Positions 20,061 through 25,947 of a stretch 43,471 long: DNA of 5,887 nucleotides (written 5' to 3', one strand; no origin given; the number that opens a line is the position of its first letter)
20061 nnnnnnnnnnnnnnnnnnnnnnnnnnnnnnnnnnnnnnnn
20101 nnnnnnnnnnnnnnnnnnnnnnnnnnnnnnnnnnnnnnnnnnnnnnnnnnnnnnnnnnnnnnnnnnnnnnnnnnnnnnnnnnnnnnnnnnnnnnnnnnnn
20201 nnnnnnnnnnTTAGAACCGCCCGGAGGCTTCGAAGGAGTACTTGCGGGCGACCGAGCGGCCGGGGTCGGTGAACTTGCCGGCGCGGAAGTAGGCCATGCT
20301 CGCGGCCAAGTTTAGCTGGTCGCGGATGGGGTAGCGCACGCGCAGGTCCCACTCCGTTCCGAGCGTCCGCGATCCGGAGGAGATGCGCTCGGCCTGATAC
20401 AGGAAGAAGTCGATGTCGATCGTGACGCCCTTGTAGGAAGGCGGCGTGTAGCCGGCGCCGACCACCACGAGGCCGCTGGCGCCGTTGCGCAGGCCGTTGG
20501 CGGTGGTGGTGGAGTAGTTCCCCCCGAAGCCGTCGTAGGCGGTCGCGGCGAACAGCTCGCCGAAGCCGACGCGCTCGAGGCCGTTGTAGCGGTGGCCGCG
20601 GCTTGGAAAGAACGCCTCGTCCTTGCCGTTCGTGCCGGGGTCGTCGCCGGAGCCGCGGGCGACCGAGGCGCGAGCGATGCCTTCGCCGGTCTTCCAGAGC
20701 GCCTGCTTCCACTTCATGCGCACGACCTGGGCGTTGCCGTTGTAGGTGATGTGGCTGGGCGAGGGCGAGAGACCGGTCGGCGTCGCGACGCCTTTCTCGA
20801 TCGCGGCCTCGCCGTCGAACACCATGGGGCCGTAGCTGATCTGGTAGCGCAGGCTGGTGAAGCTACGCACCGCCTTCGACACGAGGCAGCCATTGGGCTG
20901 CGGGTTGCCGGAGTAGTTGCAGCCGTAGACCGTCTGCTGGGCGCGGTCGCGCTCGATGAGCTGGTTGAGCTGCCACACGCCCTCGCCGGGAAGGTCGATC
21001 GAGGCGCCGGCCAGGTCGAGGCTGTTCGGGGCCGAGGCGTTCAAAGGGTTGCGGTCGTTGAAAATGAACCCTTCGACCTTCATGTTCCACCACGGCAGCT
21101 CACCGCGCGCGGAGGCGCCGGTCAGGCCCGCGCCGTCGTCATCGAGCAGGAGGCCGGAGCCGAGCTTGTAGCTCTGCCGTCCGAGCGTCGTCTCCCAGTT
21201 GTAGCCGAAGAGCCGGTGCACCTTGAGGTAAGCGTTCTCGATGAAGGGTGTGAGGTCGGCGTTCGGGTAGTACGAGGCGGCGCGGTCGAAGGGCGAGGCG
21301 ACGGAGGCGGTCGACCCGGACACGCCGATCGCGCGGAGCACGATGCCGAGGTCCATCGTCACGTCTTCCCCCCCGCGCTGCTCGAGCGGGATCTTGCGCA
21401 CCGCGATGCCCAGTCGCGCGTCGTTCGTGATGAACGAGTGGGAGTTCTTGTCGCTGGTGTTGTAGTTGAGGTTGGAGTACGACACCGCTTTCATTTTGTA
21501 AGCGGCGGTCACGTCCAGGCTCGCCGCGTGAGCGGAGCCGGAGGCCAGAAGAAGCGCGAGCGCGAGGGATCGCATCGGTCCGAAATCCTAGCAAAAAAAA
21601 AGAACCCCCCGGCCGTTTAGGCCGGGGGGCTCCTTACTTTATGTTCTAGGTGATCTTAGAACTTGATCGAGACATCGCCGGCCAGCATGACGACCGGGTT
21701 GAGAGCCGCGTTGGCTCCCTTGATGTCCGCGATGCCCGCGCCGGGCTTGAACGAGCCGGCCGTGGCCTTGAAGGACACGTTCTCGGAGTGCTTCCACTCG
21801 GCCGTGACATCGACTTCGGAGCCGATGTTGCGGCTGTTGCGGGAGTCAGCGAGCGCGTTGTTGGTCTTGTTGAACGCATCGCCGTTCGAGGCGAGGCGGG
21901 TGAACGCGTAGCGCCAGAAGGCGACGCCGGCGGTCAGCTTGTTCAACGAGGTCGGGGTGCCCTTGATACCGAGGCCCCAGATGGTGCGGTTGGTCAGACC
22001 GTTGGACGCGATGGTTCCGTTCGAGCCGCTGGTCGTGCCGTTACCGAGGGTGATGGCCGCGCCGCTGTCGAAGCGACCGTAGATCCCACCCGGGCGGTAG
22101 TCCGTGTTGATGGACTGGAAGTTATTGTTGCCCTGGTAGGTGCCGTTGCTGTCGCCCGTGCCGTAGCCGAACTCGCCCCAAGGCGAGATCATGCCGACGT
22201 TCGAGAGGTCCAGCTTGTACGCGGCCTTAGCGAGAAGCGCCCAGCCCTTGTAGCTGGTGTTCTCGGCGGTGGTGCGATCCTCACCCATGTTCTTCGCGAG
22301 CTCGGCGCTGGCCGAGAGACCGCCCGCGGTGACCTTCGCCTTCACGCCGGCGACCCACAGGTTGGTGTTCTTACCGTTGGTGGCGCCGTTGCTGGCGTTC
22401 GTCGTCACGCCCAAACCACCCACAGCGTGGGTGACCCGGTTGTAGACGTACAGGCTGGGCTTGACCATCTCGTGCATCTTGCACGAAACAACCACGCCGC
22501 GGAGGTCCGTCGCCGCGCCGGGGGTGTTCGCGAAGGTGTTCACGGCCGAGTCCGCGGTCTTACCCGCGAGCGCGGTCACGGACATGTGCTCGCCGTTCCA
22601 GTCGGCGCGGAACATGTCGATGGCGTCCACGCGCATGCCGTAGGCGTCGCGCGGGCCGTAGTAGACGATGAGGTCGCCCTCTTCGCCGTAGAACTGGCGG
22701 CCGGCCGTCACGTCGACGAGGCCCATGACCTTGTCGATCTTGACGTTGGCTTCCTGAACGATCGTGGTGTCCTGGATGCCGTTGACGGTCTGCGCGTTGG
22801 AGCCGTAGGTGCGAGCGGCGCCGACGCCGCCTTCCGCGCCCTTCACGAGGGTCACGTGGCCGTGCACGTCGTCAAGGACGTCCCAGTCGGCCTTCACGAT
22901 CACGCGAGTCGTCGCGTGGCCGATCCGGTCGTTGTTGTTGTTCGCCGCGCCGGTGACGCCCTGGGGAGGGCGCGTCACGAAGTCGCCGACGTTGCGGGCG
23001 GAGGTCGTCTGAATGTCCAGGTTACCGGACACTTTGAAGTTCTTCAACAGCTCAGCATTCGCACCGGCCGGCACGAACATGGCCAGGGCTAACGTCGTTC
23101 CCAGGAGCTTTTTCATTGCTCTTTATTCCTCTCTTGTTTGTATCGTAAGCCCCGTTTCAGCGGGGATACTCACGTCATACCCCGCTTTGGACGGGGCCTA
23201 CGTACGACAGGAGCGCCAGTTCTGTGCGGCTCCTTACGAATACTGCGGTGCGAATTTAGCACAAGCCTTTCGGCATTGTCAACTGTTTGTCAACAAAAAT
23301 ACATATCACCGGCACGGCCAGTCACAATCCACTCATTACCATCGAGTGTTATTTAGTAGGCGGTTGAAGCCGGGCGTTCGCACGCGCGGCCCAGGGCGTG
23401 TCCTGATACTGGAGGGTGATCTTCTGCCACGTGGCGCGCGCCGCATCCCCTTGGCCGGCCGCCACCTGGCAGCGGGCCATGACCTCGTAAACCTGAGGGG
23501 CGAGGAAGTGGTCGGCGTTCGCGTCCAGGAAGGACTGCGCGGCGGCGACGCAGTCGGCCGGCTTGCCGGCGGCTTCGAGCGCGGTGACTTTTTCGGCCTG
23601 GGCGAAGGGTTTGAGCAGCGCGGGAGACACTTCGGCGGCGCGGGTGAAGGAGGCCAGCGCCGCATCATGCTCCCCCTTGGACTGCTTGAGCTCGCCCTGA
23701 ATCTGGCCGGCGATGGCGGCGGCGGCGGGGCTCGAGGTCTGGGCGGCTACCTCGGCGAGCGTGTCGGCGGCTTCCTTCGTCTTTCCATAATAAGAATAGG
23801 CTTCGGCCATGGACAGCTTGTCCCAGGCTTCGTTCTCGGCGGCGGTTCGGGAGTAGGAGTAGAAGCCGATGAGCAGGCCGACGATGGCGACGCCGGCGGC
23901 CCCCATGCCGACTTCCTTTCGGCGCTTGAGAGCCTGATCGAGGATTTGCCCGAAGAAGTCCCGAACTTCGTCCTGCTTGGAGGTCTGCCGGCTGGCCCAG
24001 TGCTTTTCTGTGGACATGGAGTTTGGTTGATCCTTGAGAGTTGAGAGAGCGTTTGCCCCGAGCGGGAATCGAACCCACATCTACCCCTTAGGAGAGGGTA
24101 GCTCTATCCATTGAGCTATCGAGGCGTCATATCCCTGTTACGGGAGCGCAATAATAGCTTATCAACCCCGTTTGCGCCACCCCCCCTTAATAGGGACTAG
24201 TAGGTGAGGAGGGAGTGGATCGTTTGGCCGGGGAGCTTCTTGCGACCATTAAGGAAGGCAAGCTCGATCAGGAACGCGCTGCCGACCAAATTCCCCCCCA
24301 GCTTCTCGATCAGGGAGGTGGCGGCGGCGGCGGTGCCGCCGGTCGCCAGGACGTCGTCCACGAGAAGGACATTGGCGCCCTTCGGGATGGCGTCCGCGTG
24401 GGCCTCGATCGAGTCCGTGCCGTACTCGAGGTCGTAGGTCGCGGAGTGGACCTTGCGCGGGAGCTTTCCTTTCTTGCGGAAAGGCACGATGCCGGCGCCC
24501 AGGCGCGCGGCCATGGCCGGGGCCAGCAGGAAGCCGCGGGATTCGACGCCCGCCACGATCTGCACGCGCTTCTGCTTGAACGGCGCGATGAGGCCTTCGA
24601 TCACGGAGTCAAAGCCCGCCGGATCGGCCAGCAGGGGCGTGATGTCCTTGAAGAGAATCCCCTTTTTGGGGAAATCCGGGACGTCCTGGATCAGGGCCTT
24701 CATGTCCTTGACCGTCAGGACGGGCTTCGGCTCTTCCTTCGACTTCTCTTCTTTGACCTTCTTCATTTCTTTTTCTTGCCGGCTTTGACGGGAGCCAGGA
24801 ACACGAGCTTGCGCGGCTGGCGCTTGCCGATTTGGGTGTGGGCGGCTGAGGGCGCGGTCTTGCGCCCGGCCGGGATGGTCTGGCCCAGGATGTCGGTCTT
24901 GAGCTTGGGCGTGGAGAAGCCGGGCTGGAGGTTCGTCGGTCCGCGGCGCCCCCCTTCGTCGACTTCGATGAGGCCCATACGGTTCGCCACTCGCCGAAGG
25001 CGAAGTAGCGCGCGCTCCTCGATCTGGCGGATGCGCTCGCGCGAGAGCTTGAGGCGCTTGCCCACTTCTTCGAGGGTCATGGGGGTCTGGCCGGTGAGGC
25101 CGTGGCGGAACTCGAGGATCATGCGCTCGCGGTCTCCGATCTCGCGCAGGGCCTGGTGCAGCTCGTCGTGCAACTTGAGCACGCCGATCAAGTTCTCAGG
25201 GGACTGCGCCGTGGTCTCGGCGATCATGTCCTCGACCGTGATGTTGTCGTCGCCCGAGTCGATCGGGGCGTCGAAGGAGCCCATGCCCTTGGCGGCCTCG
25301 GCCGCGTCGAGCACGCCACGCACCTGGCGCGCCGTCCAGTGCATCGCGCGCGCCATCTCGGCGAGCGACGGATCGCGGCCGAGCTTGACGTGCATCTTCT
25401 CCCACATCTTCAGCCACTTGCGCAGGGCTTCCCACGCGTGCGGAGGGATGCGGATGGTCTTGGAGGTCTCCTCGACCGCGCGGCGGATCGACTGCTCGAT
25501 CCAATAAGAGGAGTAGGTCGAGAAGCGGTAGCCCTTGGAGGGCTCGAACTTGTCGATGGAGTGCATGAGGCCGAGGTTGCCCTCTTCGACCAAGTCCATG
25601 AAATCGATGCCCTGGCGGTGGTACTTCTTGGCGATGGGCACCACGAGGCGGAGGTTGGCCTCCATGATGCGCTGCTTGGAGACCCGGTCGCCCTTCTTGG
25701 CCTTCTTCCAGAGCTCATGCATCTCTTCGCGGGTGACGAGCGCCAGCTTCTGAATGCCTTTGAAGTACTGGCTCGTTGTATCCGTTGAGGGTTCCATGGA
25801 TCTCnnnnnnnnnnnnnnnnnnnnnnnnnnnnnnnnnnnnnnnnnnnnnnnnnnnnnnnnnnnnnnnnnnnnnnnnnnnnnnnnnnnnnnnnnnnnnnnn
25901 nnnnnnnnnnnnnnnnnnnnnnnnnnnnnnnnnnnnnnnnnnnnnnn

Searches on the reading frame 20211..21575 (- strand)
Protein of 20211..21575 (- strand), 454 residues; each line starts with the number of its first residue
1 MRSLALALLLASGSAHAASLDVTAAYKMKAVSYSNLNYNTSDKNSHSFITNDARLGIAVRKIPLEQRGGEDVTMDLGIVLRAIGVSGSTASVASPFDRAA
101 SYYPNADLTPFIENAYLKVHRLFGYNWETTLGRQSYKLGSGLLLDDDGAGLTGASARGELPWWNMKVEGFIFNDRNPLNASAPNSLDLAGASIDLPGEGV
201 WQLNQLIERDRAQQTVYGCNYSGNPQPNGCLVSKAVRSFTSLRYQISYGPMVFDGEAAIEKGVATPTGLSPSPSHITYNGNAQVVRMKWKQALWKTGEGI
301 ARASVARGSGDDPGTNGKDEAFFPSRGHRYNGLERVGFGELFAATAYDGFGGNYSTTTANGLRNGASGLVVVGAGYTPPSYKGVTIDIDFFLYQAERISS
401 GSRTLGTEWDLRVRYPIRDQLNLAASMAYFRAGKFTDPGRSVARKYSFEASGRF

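Call 8: search_protein_families(library=pfam, proteins=[window:20211-21575:-], max_evalue=0.01)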
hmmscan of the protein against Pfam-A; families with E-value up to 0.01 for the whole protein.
window:20211-21575:- (454 aa): 1 family
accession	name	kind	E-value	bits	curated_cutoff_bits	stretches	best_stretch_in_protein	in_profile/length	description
PF13372.12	Alginate_exp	-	0.00024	20.4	25.2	0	399-448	345-393/395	Alginate export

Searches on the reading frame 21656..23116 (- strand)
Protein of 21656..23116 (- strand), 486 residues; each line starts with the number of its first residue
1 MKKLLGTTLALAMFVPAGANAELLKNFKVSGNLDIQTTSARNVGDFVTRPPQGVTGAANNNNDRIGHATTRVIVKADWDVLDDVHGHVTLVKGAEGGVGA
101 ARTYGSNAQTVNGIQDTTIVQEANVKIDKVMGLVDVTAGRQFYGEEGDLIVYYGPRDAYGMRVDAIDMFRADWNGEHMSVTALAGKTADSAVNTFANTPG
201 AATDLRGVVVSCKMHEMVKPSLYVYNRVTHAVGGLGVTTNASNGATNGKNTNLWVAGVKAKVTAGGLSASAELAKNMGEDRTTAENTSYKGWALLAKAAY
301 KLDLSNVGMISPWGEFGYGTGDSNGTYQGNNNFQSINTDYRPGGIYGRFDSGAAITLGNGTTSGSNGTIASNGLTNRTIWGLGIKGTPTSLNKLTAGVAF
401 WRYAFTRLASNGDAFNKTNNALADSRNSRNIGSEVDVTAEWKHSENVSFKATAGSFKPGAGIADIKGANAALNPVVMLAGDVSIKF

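Call 8: search_protein_families(library=pfam, proteins=[window:21656-23116:-], max_evalue=0.01)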
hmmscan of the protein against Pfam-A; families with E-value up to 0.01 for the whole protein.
window:21656-23116:- (486 aa): 1 family
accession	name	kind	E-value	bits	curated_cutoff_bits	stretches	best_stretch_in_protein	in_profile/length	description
PF13372.12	Alginate_exp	-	0.0011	18.2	25.2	0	245-468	191-387/395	Alginate export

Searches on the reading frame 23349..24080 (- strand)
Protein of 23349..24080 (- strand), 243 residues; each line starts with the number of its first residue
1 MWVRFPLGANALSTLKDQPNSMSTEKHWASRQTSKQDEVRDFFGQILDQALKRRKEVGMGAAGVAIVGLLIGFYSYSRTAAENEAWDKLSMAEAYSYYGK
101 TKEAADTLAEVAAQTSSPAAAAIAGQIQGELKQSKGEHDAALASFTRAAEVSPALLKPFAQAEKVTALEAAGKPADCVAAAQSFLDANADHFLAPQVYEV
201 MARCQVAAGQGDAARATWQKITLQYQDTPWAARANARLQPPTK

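Call 10: search_protein_families(library=pfam, proteins=[window:23349-24080:-], max_evalue=0.01)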
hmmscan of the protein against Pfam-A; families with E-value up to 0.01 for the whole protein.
window:23349-24080:- (243 aa): 3 families
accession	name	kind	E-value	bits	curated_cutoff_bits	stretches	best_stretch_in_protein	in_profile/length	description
PF14559.12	TPR_19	-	0.00013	22.7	25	1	170-232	3-62/68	Tetratricopeptide repeat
PF13428.12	TPR_14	-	0.00068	20.5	23.5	0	196-237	2-43/44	Tetratricopeptide repeat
PF13174.12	TPR_6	-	0.00089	20.2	26.3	0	201-227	6-32/33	Tetratricopeptide repeat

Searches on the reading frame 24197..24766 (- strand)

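Call 10: search_protein_families(library=pfam, proteins=[window:24197-24766:-], max_evalue=0.01)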
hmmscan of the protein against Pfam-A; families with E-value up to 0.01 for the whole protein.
window:24197-24766:- (189 aa): 2 families
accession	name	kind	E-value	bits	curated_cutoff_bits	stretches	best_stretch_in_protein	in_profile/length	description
PF00156.33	Pribosyltran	-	6.1e-15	55.3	26.3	1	64-167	27-124/158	Phosphoribosyl transferase domain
PF14681.12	UPRTase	-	0.0034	17.3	27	1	129-158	119-148/206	Uracil phosphoribosyltransferase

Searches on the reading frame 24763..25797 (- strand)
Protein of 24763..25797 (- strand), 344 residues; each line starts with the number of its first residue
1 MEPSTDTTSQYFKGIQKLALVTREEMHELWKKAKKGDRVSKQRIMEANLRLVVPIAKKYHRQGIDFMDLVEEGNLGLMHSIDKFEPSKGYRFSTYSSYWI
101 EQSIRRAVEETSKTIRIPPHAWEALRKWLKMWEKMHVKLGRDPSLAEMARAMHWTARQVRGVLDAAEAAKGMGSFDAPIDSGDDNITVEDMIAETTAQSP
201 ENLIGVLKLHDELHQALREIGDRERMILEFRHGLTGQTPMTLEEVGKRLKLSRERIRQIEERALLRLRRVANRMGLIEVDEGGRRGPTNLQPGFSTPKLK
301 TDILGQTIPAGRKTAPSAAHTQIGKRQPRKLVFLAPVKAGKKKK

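Call 10: search_protein_families(library=pfam, proteins=[window:24763-25797:-], max_evalue=0.01)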
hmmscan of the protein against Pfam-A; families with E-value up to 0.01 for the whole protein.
window:24763-25797:- (344 aa): 3 families
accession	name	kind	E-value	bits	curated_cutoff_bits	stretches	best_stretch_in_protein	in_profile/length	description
PF04542.20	Sigma70_r2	-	3.5e-16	59.2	24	1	45-110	2-67/71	Sigma-70 region 2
PF04545.22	Sigma70_r4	-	6.7e-14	51.6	24.1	1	216-268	1-49/50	Sigma-70, region 4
PF04539.22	Sigma70_r3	-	3.1e-10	40.5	25.3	1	123-202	1-76/78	Sigma-70 region 3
